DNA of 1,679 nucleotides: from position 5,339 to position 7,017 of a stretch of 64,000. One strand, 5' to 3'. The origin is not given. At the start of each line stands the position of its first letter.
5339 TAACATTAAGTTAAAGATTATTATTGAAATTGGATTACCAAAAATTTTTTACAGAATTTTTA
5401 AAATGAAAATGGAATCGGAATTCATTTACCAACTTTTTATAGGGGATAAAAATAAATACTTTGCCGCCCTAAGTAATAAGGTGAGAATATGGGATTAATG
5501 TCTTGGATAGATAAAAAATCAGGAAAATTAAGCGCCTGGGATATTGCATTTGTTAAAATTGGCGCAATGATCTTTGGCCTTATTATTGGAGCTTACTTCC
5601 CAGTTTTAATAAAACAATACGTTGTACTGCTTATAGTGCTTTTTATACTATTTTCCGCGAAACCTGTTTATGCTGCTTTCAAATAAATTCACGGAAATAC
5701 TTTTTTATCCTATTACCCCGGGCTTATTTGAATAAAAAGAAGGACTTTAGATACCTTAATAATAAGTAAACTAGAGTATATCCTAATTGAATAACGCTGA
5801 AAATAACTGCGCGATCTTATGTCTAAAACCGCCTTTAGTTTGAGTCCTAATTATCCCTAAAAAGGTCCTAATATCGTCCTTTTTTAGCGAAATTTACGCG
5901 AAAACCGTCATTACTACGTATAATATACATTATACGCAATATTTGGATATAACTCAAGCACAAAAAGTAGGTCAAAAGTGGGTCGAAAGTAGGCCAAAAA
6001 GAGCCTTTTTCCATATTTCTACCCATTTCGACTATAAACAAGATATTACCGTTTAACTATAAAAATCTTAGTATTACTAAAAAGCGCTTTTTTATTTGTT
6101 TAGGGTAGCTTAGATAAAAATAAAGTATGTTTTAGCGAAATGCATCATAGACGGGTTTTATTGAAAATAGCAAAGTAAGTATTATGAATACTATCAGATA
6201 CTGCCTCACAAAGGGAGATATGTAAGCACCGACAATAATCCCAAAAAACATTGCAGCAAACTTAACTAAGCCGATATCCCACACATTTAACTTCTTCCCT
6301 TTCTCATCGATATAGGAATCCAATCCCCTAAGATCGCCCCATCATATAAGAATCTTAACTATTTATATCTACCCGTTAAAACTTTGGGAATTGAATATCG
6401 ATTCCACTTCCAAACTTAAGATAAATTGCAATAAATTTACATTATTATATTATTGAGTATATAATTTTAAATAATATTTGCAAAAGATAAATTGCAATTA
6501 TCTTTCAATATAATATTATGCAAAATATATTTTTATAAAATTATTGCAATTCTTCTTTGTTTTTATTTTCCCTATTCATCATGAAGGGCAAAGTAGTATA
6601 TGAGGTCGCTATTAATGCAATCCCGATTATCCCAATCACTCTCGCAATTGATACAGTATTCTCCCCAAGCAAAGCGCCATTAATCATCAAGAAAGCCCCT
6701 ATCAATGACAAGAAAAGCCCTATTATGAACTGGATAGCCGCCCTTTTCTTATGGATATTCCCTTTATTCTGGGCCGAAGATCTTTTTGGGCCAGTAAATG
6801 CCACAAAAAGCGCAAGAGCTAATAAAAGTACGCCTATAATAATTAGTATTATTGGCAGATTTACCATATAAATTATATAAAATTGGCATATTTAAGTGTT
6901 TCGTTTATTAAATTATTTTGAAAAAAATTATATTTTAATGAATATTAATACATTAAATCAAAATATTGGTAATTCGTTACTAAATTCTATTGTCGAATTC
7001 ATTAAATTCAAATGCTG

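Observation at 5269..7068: Family of 14-bp palindromes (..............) in paired, 52-bp-spaced arrangement upstream of paralogous mini-genes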

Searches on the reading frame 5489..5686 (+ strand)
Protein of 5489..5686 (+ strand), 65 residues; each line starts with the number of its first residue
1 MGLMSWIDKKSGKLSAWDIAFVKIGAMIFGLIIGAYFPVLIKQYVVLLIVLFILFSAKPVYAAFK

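Call 7: search_protein_families(library=pfam, proteins=[window:5489-5686:+], max_evalue=0.1)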
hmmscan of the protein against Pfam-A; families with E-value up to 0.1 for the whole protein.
window:5489-5686:+ (65 aa): 0 families

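Call 17: find_homologous_proteins(query=window:5489-5683:+)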
Query window:5489-5683:+ (65 aa): 24 proteins with E <= 0.001 among 24 candidates.
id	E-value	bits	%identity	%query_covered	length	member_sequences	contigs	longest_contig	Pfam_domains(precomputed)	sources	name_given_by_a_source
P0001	1.1e-30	122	94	100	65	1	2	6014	-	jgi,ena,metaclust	metaclust:\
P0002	5.3e-30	120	91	100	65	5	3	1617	-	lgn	-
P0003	7.0e-30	120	92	100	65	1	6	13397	-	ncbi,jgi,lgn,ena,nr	ncbi:MAG: hypothetical protein GYA60_09180 [Candidatus Methanofastidiosa archaeon]|nr:hypothetical p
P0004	1.2e-29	119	91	100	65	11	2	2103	-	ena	-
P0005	1.5e-29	119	89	100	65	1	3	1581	-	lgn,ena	-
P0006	2.1e-29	118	92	100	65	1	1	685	-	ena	-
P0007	2.6e-29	118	91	100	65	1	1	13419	-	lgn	-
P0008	3.5e-29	117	88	100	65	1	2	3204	-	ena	-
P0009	5.1e-29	117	89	100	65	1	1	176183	-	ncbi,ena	-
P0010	4.7e-28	114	92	95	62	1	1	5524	-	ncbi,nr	ncbi:TPA: hypothetical protein ENS27_04290 [bacterium]|nr:hypothetical protein [bacterium]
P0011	1.8e-27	112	86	100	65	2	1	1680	-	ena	-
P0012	3.2e-27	111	91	100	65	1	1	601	-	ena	-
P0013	5.8e-27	110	86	100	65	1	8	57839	-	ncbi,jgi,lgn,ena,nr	ncbi:MAG: hypothetical protein RBS85_02755 [Methanofastidiosum sp.]|jgi:hypothetical protein|nr:hypo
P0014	1.9e-25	106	80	100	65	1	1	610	-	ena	-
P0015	7.8e-25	104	82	100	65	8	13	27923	-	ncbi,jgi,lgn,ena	-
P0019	2.4e-21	93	71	100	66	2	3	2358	-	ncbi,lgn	-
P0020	8.1e-21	91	68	100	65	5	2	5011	-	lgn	-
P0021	1.9e-18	84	62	100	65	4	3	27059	-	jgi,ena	-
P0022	1.7e-17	81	68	100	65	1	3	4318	-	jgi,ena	-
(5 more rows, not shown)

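Call 18: find_encoding_contigs(protein=P0009, flank=5000, max_places=3)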
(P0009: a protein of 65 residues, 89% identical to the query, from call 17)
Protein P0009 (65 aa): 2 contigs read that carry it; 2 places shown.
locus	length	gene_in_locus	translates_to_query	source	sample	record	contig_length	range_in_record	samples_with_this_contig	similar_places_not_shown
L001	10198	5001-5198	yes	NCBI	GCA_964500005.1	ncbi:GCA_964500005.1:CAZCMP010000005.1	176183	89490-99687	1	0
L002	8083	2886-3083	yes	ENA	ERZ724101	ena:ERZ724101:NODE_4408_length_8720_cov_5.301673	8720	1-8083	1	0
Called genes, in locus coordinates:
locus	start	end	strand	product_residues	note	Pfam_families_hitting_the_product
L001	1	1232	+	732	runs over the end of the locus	PF00982:Glyco_transf_20, PF08282:Hydrolase_3 (faint), PF02358:Trehalose_PPase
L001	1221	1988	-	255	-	PF01061:ABC2_membrane, PF12698:ABC2_membrane_3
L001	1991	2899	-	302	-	PF02463:SMC_N (weak), PF13175:AAA_15 (faint), PF00005:ABC_tran, PF13304:AAA_21, PF27102:NodI_C (weak)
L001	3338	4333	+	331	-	PF13249:SQHop_cyclase_N (faint), PF13243:SQHop_cyclase_C (weak)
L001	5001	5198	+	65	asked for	-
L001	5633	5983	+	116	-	PF18899:DUF5655, PF08818:DUF1801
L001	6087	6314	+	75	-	-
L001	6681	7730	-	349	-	-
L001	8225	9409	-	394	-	-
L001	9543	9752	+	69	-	-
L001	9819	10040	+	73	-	-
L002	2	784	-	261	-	?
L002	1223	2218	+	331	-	PF13249:SQHop_cyclase_N (faint), PF13243:SQHop_cyclase_C (weak)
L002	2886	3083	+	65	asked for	-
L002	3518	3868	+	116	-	PF18899:DUF5655, PF08818:DUF1801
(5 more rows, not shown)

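Call 19: find_encoding_contigs(protein=P0013, flank=5000, max_places=3)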
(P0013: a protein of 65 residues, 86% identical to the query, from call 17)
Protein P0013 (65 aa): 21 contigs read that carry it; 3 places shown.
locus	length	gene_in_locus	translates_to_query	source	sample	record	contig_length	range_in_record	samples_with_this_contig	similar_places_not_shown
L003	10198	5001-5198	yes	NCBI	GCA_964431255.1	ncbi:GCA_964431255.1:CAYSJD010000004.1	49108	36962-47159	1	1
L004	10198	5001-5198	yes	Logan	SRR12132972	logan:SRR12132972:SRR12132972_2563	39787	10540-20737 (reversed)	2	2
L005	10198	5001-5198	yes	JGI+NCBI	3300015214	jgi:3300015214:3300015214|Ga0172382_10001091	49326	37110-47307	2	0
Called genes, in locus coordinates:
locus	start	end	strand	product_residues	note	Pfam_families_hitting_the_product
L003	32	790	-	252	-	PF00581:Rhodanese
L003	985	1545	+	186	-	-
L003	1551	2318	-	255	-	PF01061:ABC2_membrane, PF12698:ABC2_membrane_3 (weak)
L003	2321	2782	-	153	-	PF13304:AAA_21, PF27102:NodI_C (weak)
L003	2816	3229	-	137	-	PF00005:ABC_tran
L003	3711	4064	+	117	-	-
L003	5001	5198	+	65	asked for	-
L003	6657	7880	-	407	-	PF25293:Beta-prop_EMC1_N (faint), PF01436:NHL (faint), PF06739:SBBP (faint)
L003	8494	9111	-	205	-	PF01863:YgjP-like, PF10263:SprT-like (weak)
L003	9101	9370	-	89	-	-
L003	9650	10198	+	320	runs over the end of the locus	PF00005:ABC_tran, PF13304:AAA_21 (faint), PF13732:DrrA1-3_C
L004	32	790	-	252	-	PF00581:Rhodanese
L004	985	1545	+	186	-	-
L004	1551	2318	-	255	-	PF01061:ABC2_membrane, PF12698:ABC2_membrane_3 (weak)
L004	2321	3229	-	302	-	PF02463:SMC_N (faint), PF13175:AAA_15 (faint), PF00005:ABC_tran, PF13304:AAA_21, PF27102:NodI_C (weak)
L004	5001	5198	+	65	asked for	-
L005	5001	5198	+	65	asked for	-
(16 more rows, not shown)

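Call 20: find_encoding_contigs(protein=P0021, flank=5000, max_places=3)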
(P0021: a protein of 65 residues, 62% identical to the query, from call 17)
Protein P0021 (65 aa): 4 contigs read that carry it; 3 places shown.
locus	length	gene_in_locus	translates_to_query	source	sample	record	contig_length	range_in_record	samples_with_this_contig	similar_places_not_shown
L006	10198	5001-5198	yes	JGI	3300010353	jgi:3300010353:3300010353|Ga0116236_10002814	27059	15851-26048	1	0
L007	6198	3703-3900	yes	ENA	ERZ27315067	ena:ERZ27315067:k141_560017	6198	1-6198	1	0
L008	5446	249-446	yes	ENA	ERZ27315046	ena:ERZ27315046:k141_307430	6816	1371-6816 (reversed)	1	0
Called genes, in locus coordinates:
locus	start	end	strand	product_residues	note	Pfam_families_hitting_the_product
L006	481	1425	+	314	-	PF00665:rve, PF13683:rve_3 (faint)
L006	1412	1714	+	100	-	-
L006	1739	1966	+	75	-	-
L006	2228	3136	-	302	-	PF13175:AAA_15 (faint), PF00005:ABC_tran, PF13304:AAA_21, PF27102:NodI_C (weak)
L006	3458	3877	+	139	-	-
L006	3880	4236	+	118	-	PF13243:SQHop_cyclase_C (weak)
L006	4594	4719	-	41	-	-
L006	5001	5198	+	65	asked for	-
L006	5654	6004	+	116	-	PF18899:DUF5655, PF08818:DUF1801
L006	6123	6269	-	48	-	-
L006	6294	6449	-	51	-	-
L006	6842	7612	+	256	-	PF10120:ThiN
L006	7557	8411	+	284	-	PF02110:HK, PF08543:Phos_pyr_kin (weak), PF01256:Carb_kinase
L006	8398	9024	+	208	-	PF02581:TMP-TENI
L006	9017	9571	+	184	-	PF01964:ThiC_Rad_SAM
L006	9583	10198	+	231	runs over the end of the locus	PF01964:ThiC_Rad_SAM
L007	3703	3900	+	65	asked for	-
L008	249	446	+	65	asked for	-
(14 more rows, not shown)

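Call 25: search_protein_representatives(alignment_id=A1)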
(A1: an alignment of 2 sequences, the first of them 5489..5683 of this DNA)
Query: 2 sequences, 65 profile positions. Proteins with E-value up to 0.001 (for the whole library): 151; up to 1e-10: 8; up to 1e-30: 0. The best 150 are listed.
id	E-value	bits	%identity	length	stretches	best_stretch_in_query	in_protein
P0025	3.5e-25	103.9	-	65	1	1-65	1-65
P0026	1.5e-14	69.9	-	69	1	1-61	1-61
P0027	1.7e-12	63.3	-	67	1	1-64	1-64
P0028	3.3e-12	62.4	-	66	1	1-65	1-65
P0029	8.0e-12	61.1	-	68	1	4-65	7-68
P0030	1.2e-11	60.6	-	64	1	4-63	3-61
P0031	3.0e-11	59.3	-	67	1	1-65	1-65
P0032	8.4e-11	57.9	-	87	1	8-61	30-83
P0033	1.1e-10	57.5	-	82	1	1-65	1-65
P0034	1.2e-10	57.4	-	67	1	10-62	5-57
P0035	1.4e-10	57.2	-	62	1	9-63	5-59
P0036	3.2e-10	56.0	-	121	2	12-62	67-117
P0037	6.2e-10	55.1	-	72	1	1-62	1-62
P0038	1.0e-09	54.4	-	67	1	1-64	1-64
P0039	1.5e-09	53.9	-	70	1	3-57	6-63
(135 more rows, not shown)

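Call 34: find_encoding_contigs(protein=P0015, flank=6000, max_places=2)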
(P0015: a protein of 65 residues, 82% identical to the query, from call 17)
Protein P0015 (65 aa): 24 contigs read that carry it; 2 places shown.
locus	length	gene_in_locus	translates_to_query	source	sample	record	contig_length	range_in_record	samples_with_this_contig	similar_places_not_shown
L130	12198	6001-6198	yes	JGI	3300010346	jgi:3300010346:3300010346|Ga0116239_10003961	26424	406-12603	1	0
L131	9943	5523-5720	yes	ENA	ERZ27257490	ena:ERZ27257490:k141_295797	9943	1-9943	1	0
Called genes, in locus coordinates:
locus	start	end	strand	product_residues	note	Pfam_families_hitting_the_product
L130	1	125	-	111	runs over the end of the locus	-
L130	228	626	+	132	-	PF01641:SelR, PF24046:At4g08330 (faint)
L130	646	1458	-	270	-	PF00581:Rhodanese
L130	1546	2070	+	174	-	-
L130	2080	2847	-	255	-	PF01061:ABC2_membrane, PF12698:ABC2_membrane_3 (weak)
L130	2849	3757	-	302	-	PF02463:SMC_N (faint), PF13175:AAA_15 (faint), PF00005:ABC_tran, PF13304:AAA_21, PF27102:NodI_C (weak)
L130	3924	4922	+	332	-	PF13249:SQHop_cyclase_N (faint), PF13243:SQHop_cyclase_C (weak)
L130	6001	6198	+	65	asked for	-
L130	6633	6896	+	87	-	PF18899:DUF5655 (weak), PF08818:DUF1801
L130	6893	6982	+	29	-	-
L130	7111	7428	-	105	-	-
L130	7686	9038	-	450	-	PF13229:Beta_helix (weak), PF00581:Rhodanese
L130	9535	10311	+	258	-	-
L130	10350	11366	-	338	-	PF00069:Pkinase, PF07714:PK_Tyr_Ser-Thr, PF01636:APH (faint), PF00498:FHA, PF16697:Yop-YscD_cpl (faint)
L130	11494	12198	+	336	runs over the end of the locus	PF00498:FHA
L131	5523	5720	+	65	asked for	-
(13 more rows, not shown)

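Call 35: find_encoding_contigs(protein=P0019, flank=6000, max_places=2)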
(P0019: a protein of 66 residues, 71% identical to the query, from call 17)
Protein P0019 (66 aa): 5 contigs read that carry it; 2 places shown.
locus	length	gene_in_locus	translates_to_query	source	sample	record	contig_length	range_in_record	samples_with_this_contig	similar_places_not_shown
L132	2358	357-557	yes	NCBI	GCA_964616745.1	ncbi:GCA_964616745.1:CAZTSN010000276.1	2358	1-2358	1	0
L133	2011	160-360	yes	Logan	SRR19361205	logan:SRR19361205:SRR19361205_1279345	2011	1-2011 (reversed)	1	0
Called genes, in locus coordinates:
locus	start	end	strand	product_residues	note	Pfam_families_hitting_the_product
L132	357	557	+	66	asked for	-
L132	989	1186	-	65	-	-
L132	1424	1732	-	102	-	-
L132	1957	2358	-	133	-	?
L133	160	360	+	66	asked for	-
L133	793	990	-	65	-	-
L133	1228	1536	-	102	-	-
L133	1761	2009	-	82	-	?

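Call 36: find_encoding_contigs(protein=P0020, flank=6000, max_places=2)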
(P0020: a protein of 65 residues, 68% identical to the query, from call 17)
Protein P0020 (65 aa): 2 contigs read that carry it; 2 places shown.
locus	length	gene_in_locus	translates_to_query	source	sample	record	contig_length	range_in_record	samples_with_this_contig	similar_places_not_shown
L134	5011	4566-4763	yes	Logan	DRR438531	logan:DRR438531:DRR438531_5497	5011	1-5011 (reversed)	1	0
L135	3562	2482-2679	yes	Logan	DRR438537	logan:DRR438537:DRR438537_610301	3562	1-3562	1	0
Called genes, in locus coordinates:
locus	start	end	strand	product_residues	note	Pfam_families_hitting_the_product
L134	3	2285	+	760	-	?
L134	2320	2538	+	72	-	-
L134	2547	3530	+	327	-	PF13249:SQHop_cyclase_N (faint), PF13243:SQHop_cyclase_C (weak)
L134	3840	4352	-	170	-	-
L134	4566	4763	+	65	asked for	-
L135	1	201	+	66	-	?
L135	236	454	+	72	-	-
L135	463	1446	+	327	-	PF13249:SQHop_cyclase_N (faint), PF13243:SQHop_cyclase_C (weak)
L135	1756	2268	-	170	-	-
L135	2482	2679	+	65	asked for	-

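Call 37: find_encoding_contigs(protein=P0022, flank=6000, max_places=2)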
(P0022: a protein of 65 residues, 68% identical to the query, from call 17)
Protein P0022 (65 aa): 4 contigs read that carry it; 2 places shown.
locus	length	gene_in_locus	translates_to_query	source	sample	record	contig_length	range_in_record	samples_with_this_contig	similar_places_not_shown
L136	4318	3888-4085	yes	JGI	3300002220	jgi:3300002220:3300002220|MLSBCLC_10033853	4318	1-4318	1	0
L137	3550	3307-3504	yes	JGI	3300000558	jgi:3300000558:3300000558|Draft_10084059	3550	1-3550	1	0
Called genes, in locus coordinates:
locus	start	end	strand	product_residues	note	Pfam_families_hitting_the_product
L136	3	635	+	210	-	?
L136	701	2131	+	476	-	PF04055:Radical_SAM, PF13353:Fer4_12 (weak), PF13186:SPASM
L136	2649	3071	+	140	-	PF13473:Cupredoxin_1, PF00127:Copper-bind (weak)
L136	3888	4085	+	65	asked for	-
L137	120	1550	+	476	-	-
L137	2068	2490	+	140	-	-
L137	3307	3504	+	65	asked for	-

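Call 50: search_protein_families(library=pfam, proteins=[L001:9543-9752:+, L001:9819-10040:+, L001:6681-7730:-, L001:8225-9409:-, L003:985-1545:+, L003:9101-9370:-, L130:9535-10311:+, L134:3840-4298:-, L134:2320-2538:+, L003:3711-4064:+], max_evalue=0.01)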
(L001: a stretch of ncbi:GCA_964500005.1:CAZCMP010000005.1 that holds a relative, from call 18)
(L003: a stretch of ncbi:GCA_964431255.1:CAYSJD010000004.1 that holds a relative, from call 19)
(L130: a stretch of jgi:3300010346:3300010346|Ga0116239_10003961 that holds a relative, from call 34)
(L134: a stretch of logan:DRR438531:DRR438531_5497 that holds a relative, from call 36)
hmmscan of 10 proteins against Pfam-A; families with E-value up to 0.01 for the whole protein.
L001:9543-9752:+ (69 aa): 0 families

L001:9819-10040:+ (73 aa): 0 families

L001:6681-7730:- (349 aa): 1 family
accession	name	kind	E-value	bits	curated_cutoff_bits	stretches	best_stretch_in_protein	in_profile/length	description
PF13229.12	Beta_helix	-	1.7e-05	24.9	25.9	1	131-301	7-149/158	Right handed beta helix region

L001:8225-9409:- (394 aa): 35 families (the best 25 are shown)
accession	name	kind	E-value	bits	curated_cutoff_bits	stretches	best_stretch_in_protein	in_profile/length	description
PF00515.34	TPR_1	-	2.1e-76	249.3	27.8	8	192-223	2-33/34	Tetratricopeptide repeat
PF07719.23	TPR_2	-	2.8e-64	208.4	27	8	294-326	2-34/34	Tetratricopeptide repeat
PF13181.12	TPR_8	-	1.3e-53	175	25.7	8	192-223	2-33/34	Tetratricopeptide repeat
PF13414.12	TPR_11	-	5.1e-52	173.8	26.8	7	198-236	1-39/42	TPR repeat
PF13431.12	TPR_17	-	2.7e-47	155.6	24.4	6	350-382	2-34/34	Tetratricopeptide repeat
PF13432.12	TPR_16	-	2.7e-39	133.6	32.7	4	273-326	11-64/65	Tetratricopeptide repeat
PF13424.12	TPR_12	-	1.5e-34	118.4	30.1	6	116-187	3-75/77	Tetratricopeptide repeat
PF13428.12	TPR_14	-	1.6e-31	105.9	23.5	4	294-333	2-41/44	Tetratricopeptide repeat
PF14559.12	TPR_19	-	1.9e-28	99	25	4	273-330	5-62/68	Tetratricopeptide repeat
PF13176.12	TPR_7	-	2.2e-21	74.5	27.9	0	262-291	2-33/36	Tetratricopeptide repeat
PF13174.12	TPR_6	-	1.4e-20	72.9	26.3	0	119-148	3-32/33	Tetratricopeptide repeat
PF13371.12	TPR_9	-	2.8e-20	72.6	35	2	273-329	9-65/73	Tetratricopeptide repeat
PF13374.12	TPR_10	-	1.7e-19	69.6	27.5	0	365-389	6-30/42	Tetratricopeptide repeat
PF01239.28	PPTA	-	4.1e-16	58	29.5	0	311-339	3-31/32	Protein prenyltransferase alpha subunit repeat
PF24575.1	TPR_Slam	-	1.7e-13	51.3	35.2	0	296-327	50-81/104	Surface lipoprotein assembly modifier, N-terminal TPR repeats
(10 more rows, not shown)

L003:985-1545:+ (186 aa): 2 families
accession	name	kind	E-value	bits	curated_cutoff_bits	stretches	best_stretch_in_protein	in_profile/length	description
PF05708.18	Peptidase_C92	-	0.00079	20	27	1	14-84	2-75/166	Permuted papain-like amidase enzyme, YaeF/YiiX, C92 family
PF00877.26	NLPC_P60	-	0.00093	19.6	23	0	9-78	46-102/105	NlpC/P60 family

L003:9101-9370:- (89 aa): 1 family
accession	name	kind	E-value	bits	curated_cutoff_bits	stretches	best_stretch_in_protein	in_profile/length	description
PF09606.15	Med15_N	-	0.0022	18.1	24.1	1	44-89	2-50/72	ARC105/Med15 mediator subunit N-terminal KIX domain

L130:9535-10311:+ (258 aa): 32 families (the best 25 are shown)
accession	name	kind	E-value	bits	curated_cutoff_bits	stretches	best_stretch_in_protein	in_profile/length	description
PF00515.34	TPR_1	-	2.5e-49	163.6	27.8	5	191-224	1-34/34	Tetratricopeptide repeat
PF07719.23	TPR_2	-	9.8e-42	138.1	27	5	191-224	1-34/34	Tetratricopeptide repeat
PF13414.12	TPR_11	-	1.4e-37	127.5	26.8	4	198-238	1-41/42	TPR repeat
PF13181.12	TPR_8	-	8.3e-36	119.5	25.7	5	124-156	2-34/34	Tetratricopeptide repeat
PF13432.12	TPR_16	-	4.9e-29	100.8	32.7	2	96-156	4-64/65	Tetratricopeptide repeat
PF13431.12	TPR_17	-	1.4e-28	97.2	24.4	4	214-246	2-34/34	Tetratricopeptide repeat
PF14559.12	TPR_19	-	1e-21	77.5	25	3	201-251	1-51/68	Tetratricopeptide repeat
PF13428.12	TPR_14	-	3.2e-21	74.1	23.5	4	193-232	3-42/44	Tetratricopeptide repeat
PF13424.12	TPR_12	-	2.2e-20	73.1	30.1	3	159-221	5-75/77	Tetratricopeptide repeat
PF13174.12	TPR_6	-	1e-18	67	26.3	0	124-155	1-32/33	Tetratricopeptide repeat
PF13371.12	TPR_9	-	1.6e-16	60.5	35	2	176-222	14-60/73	Tetratricopeptide repeat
PF12895.13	ANAPC3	-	3.4e-16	59.7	27.2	3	87-148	21-81/82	Anaphase-promoting complex, cyclosome, subunit 3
PF13176.12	TPR_7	-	2.1e-15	55.9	27.9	0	100-123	10-33/36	Tetratricopeptide repeat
PF13374.12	TPR_10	-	2.5e-10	40.5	27.5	0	196-220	7-31/42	Tetratricopeptide repeat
PF01239.28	PPTA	-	7.5e-08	32.1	29.5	0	139-164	1-26/32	Protein prenyltransferase alpha subunit repeat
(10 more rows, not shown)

L134:3840-4298:- (152 aa): 0 families

L134:2320-2538:+ (72 aa): 0 families

L003:3711-4064:+ (117 aa): 0 families

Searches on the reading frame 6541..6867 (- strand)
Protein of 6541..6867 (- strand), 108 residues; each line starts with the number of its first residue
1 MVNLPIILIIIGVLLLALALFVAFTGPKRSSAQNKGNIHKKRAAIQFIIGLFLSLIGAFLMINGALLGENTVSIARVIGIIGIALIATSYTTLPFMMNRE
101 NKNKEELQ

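Call 7: search_protein_families(library=pfam, proteins=[window:6541-6867:-], max_evalue=0.1)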
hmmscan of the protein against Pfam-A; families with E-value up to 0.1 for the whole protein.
window:6541-6867:- (108 aa): 10 families
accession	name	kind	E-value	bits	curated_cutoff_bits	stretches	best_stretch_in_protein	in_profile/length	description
PF06168.16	DUF981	-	0.0011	19.4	29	1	3-90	6-89/186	Protein of unknown function (DUF981)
PF03994.20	DUF350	-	0.0034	17.9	26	1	7-100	13-100/133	Domain of Unknown Function (DUF350)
PF05767.17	Pox_A14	-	0.0036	17.9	27.7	1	7-60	13-64/93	Poxvirus virion envelope protein A14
PF23600.1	DUF7139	-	0.0044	17.1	30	1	6-90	24-107/150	Domain of unknown function (DUF7139)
PF01925.25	TauE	-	0.0075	16.4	32.6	1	6-67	91-150/237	Sulfite exporter TauE/SafE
PF13631.11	Cytochrom_B_N_2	-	0.0088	16.4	27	0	39-76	20-57/169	Cytochrome b(N-terminal)/b6/petB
PF13567.11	DUF4131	-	0.035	14.2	31.6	1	4-69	5-55/165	Domain of unknown function (DUF4131)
PF12263.13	DUF3611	-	0.055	13.8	27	1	5-67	51-117/175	Protein of unknown function (DUF3611)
PF10060.15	DUF2298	-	0.076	12.4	27.8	1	9-88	330-409/488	Uncharacterized membrane protein (DUF2298)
PF09877.14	EhaL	-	0.078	13.8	23.8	1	43-93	6-56/97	Energy-converting hydrogenase subunit EhaL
